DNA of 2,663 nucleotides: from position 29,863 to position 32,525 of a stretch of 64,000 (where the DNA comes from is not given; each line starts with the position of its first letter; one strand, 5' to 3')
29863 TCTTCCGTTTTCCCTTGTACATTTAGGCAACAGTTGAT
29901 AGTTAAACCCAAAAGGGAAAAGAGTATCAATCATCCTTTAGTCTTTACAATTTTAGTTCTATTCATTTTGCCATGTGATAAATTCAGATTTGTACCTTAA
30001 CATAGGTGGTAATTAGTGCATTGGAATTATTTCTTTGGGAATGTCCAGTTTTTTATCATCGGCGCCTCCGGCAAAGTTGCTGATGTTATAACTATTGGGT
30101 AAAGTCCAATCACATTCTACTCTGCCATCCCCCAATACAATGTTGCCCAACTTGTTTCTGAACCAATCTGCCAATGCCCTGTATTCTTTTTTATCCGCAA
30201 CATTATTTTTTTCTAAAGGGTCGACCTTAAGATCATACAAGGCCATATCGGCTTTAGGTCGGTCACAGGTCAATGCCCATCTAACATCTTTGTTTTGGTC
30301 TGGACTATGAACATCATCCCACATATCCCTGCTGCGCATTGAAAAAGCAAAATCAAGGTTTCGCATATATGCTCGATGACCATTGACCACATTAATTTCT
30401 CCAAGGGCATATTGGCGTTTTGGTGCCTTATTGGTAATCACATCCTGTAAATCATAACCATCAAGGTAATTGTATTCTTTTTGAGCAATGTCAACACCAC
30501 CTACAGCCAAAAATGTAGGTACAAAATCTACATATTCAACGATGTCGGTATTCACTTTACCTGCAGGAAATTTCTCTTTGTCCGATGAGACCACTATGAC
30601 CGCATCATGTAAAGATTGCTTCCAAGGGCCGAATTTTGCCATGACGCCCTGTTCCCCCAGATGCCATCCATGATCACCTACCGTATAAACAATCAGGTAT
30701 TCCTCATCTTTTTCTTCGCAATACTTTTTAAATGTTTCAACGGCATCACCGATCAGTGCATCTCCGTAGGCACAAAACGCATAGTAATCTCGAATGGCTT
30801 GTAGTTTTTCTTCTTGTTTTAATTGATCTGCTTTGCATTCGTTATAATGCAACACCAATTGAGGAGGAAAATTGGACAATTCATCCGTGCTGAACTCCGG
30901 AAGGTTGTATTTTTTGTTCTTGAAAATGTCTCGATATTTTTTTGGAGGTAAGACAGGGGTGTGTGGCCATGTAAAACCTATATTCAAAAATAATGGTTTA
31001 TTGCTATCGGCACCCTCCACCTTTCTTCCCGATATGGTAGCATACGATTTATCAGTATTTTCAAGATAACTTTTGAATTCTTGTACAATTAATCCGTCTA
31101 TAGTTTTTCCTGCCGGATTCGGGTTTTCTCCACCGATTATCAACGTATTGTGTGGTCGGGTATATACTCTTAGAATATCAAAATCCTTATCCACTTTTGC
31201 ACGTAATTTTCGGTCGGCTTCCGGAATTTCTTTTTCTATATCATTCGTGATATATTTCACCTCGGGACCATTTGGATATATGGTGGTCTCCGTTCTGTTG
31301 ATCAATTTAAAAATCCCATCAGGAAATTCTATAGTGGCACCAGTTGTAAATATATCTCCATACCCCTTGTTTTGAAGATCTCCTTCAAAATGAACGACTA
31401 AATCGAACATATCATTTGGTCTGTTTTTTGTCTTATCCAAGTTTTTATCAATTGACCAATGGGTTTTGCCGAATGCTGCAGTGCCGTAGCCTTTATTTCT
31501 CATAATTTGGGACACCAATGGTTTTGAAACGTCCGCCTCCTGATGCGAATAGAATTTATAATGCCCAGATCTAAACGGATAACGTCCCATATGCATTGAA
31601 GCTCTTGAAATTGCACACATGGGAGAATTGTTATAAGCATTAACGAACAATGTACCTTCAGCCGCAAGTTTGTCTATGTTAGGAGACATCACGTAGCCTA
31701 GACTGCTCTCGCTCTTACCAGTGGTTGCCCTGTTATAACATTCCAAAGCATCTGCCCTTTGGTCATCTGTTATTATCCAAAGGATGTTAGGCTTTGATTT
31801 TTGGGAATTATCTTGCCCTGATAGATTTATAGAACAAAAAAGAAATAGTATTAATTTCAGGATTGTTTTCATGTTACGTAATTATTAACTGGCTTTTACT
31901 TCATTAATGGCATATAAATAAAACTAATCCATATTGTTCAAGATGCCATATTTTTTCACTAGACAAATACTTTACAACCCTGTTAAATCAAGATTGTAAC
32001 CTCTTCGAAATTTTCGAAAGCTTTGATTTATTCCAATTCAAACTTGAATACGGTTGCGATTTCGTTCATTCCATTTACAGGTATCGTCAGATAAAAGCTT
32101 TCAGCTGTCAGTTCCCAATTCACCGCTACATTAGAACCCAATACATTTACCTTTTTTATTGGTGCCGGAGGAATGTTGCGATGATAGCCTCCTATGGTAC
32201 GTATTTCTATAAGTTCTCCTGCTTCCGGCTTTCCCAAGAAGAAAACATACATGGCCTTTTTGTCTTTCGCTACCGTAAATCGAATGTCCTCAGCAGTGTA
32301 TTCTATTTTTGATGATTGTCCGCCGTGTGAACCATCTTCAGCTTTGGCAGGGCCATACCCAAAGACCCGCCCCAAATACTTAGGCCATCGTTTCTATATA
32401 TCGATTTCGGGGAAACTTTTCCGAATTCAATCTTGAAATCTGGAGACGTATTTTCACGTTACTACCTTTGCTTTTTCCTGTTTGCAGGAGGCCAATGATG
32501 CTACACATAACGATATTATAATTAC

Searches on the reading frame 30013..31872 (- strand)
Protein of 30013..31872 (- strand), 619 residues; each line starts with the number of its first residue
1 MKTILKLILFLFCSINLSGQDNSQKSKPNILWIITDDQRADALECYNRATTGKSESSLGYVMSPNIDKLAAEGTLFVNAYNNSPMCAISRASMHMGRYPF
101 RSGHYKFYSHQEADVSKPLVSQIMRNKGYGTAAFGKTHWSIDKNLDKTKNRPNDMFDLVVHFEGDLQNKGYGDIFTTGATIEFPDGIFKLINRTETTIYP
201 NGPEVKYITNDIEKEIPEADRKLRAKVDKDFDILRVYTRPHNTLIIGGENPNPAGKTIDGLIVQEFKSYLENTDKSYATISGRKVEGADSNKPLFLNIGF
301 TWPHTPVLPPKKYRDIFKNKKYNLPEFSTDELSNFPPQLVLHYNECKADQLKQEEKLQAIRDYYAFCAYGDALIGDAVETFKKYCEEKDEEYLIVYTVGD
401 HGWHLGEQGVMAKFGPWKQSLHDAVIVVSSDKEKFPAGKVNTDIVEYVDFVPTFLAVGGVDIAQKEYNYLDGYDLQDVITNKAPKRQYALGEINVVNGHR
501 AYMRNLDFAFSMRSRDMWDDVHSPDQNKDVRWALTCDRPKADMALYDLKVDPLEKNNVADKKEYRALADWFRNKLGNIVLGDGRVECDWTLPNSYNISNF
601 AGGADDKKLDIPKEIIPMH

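Call 16: search_protein_families(library=pfam, proteins=[window:30013-31872:-], max_evalue=0.001)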
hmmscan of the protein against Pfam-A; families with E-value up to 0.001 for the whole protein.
window:30013-31872:- (619 aa): 2 families
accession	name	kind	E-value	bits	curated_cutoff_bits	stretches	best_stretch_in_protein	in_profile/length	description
PF00884.28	Sulfatase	-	1.6e-31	110.2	25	1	28-459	1-300/301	Sulfatase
PF16347.10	SGSH_C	-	4.1e-07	30.7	29.3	0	542-576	115-149/154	N-sulphoglucosamine sulphohydrolase, C-terminal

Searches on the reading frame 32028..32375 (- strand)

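Call 46: search_protein_families(library=pfam, proteins=[window:32028-32375:-], max_evalue=0.001)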
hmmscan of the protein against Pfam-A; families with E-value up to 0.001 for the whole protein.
window:32028-32375:- (115 aa): 1 family
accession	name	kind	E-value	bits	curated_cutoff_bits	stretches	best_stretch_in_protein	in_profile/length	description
PF16757.11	Fucosidase_C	-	0.00016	22.6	25.6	1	27-107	5-82/88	Alpha-L-fucosidase C-terminal domain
